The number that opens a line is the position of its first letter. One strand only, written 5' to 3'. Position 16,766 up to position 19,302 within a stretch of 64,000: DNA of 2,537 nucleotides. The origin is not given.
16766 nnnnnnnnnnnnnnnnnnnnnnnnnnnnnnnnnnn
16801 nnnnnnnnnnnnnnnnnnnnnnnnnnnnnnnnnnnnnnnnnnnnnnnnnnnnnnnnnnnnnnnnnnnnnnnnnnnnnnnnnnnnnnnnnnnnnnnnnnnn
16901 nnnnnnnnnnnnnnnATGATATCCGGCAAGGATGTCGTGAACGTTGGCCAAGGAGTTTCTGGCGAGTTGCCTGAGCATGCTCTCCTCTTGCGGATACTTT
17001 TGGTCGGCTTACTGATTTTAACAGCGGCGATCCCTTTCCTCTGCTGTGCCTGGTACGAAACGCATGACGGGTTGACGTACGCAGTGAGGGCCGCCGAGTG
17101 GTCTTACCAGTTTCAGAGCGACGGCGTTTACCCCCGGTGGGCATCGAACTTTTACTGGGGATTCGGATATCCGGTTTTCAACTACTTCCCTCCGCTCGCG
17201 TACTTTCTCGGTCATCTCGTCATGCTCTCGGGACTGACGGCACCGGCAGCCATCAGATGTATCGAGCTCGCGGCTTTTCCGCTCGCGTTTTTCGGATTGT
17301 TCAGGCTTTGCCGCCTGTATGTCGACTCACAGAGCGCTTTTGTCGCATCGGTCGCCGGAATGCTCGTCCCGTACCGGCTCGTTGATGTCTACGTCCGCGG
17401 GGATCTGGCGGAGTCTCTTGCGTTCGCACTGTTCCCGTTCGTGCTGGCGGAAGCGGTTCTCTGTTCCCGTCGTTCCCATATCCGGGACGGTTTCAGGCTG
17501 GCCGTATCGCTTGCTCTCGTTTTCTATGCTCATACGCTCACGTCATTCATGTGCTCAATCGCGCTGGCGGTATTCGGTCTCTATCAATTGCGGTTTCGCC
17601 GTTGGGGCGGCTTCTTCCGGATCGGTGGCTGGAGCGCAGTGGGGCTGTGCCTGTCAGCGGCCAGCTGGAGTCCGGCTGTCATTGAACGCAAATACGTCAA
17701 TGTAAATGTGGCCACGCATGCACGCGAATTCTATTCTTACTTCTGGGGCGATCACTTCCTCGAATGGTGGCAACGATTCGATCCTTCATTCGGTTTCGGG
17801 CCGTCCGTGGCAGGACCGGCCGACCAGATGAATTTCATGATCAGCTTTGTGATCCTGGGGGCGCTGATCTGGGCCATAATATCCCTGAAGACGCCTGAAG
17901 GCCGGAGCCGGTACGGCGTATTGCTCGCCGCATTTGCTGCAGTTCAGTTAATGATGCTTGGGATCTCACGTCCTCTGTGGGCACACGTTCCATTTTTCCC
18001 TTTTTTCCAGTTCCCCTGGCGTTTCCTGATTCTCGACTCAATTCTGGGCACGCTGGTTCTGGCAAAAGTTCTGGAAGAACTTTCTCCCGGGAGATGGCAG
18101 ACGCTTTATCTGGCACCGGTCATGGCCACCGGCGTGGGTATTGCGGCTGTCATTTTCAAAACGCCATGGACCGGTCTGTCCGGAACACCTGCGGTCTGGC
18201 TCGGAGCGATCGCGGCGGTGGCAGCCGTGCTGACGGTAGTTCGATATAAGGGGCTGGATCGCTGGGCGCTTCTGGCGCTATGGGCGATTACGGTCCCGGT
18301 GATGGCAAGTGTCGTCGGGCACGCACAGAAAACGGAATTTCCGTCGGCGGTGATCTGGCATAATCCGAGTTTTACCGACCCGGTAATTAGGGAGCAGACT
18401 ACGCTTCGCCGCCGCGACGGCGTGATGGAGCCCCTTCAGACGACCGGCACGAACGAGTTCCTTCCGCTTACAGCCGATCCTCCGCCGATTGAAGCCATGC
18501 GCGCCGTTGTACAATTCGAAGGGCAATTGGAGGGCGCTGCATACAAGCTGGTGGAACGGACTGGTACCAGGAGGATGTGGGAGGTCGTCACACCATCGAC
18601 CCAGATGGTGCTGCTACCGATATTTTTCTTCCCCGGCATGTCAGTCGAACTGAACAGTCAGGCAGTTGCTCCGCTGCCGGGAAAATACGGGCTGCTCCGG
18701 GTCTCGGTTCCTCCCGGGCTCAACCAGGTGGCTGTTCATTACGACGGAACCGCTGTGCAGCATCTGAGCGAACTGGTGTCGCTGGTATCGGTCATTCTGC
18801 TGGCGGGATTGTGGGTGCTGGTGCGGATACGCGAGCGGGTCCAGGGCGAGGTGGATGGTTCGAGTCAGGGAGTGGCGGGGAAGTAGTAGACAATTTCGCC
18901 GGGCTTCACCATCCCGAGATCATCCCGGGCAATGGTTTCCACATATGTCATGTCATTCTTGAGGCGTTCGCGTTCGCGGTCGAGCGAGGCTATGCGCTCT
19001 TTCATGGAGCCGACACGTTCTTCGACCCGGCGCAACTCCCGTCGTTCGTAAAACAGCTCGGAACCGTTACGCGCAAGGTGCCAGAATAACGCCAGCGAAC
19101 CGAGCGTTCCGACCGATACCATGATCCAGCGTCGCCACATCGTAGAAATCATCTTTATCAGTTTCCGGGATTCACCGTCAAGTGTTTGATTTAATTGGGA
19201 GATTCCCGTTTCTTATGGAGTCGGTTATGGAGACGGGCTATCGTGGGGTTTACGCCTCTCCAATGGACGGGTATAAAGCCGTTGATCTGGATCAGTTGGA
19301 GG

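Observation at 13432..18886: Translationally coupled glycosylation operon: GT2 polyprenyl-phosphate sugar synthase, a methyltransferase-GT-C fusion, and a second GT-C paralog, preceded by a pseudo-receiver/J-like/TPR protein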

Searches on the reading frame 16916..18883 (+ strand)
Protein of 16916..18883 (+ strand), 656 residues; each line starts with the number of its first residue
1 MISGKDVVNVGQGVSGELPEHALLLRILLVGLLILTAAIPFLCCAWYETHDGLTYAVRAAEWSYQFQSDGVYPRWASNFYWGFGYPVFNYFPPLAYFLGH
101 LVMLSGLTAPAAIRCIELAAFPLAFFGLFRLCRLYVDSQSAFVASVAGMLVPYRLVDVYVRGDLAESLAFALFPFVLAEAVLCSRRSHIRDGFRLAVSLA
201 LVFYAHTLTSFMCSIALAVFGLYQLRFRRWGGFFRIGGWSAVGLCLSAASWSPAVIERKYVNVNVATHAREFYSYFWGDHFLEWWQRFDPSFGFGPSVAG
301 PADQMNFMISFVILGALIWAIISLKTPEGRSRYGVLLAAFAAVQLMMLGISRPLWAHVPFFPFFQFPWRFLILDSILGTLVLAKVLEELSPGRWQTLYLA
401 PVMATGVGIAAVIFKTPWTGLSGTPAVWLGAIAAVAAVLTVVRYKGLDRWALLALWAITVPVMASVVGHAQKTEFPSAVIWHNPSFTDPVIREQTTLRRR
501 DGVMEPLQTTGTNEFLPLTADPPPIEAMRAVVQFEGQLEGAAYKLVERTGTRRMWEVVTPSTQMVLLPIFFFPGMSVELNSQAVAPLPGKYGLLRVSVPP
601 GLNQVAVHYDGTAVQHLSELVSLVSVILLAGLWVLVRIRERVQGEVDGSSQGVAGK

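Call 7: search_protein_families(library=pfam, proteins=[window:16916-18883:+], max_evalue=0.1)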
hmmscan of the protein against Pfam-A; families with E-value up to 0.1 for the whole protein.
window:16916-18883:+ (656 aa): 2 families
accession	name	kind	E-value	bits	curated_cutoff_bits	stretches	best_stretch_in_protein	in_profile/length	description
PF10131.15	PTPS_related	-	1.7e-08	33.9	26.4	1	88-388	1-282/621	6-pyruvoyl-tetrahydropterin synthase related domain; membrane protein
PF09586.16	YfhO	-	0.0011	17.9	28.5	0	194-479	170-453/835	Bacterial membrane protein YfhO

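Call 8: search_protein_families(library=ncbifam, proteins=[window:16916-18883:+], max_evalue=0.1)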
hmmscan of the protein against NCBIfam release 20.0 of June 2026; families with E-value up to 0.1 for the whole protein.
window:16916-18883:+ (656 aa): 0 families

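Call 10: search_protein_families(library=pfam, proteins=[window:16916-18883:+], max_evalue=10)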
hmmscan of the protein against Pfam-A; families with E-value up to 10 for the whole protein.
window:16916-18883:+ (656 aa): 2 families
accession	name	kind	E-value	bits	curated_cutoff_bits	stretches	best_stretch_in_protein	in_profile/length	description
PF10131.15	PTPS_related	-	1.7e-08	33.9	26.4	1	88-388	1-282/621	6-pyruvoyl-tetrahydropterin synthase related domain; membrane protein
PF09586.16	YfhO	-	0.0011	17.9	28.5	2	194-479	170-453/835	Bacterial membrane protein YfhO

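Call 21: find_homologous_proteins(query=window:16916-18883:+, max_evalue=0.00001)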
Query window:16916-18883:+ (656 aa): 68 proteins with E <= 0.00001 among 8000 candidates.
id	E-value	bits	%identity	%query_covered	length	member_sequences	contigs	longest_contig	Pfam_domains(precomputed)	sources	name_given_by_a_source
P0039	0.0e+0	1486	100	100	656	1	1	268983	PF10131.16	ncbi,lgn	-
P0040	1.0e-282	958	66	96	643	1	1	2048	PF10131.16,PF09586.17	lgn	-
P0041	5.8e-276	936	65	96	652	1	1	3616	PF10131.16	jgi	-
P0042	5.0e-238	810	58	96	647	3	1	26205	PF10131.16,PF09586.17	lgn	-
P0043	1.1e-186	640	52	92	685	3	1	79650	PF10131.16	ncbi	-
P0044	3.4e-160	553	45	94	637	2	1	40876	PF10131.16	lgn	-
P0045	1.1e-158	548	45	90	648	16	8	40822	PF10131.16,PF09586.17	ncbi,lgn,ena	-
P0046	9.3e-62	228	38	55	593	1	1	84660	-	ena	-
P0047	6.0e-34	136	30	52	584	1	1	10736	PF10131.16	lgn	-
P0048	8.1e-33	132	30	46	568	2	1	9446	-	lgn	-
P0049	4.0e-32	130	29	54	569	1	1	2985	-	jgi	jgi:4-amino-4-deoxy-L-arabinose transferase-like glycosyltransferase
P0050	1.6e-31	128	25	93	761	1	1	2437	PF10131.16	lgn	-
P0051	1.1e-30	125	26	57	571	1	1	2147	PF10131.16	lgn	-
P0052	2.1e-30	124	29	54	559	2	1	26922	PF10131.16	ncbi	-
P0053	1.2e-27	115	29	52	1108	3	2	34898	PF10131.16,PF13231.13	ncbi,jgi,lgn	jgi:hypothetical protein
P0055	5.2e-27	113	27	53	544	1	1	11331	PF10131.16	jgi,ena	-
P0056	6.4e-27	113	25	93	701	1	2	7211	PF10131.16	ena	-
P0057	1.6e-26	111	28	55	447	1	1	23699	PF10131.16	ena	-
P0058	3.5e-26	110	23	21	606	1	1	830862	PF10131.16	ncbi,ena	-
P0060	5.4e-26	110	35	23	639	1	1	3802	PF10131.16,PF09586.17,PF13231.13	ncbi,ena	-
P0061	6.3e-26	109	31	53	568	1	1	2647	PF10131.16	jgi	jgi:hypothetical protein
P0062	1.3e-25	108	27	85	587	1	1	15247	PF10131.16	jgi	jgi:hypothetical protein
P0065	2.0e-24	104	30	53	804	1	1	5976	PF10131.16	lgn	-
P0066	3.3e-23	100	28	46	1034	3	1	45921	PF10131.16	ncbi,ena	-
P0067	4.0e-23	100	29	49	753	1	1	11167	PF10131.16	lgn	-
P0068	4.6e-23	100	27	50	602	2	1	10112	PF10131.16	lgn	-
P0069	6.3e-23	99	29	51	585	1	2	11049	PF10131.16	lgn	-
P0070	8.8e-23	99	24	91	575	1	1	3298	PF10131.16,PF09586.17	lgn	-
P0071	1.8e-22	98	32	53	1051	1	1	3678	PF10131.16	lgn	-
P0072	7.9e-22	96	26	50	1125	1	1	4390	PF10131.16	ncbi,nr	ncbi:MAG TPA: glycosyltransferase family 39 protein [Anaerolineae bacterium]|nr:glycosyltransferase 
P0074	1.0e-21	95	27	53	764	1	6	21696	PF10131.16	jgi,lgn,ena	jgi:hypothetical protein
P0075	2.7e-21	94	32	21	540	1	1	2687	PF10131.16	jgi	jgi:hypothetical protein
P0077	5.6e-21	93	30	49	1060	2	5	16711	PF10131.16,PF13231.13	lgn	-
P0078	7.9e-21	92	32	21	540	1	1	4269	PF10131.16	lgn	-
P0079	1.3e-20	92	28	49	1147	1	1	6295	PF10131.16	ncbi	-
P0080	2.3e-20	91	32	21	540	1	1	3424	PF10131.16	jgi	jgi:hypothetical protein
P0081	5.7e-19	86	27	50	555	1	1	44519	PF10131.16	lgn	-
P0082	2.9e-18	84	28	49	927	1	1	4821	PF10131.16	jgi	jgi:hypothetical protein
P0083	4.8e-18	83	28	49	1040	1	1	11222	PF10131.16,PF13231.13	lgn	-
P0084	5.2e-18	83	29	53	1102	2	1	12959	PF09586.17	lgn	-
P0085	8.4e-18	82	29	48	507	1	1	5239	PF10131.16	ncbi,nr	ncbi:MAG TPA: 6-pyruvoyl-tetrahydropterin synthase-related protein [bacterium]|nr:6-pyruvoyl-tetrahy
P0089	2.5e-15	74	27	49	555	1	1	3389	PF10131.16,PF09586.17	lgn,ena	-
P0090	1.8e-14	71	26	53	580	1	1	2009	PF10131.16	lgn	-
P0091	7.3e-14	69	26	25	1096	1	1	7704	PF09586.17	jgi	jgi:hypothetical protein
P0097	2.7e-10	58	27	52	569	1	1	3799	PF09586.17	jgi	jgi:hypothetical protein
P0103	2.8e-7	48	26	58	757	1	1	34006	PF10131.16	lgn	-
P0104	2.9e-6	44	31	24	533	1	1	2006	PF10131.16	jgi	jgi:uncharacterized membrane protein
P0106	4.1e-6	44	28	48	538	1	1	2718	PF10131.16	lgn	-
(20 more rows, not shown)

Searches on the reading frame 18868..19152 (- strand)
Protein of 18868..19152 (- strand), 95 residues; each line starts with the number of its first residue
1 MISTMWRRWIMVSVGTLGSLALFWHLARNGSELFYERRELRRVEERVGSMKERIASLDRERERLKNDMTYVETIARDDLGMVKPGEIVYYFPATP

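Call 87: search_protein_families(library=pfam, proteins=[window:18868-19152:-], max_evalue=0.0001)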
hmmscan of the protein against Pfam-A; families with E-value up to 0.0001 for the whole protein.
window:18868-19152:- (95 aa): 1 family
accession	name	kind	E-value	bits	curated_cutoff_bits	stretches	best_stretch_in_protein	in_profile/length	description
PF04977.20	DivIC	-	2.8e-15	56.3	28.9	1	22-92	8-78/80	Septum formation initiator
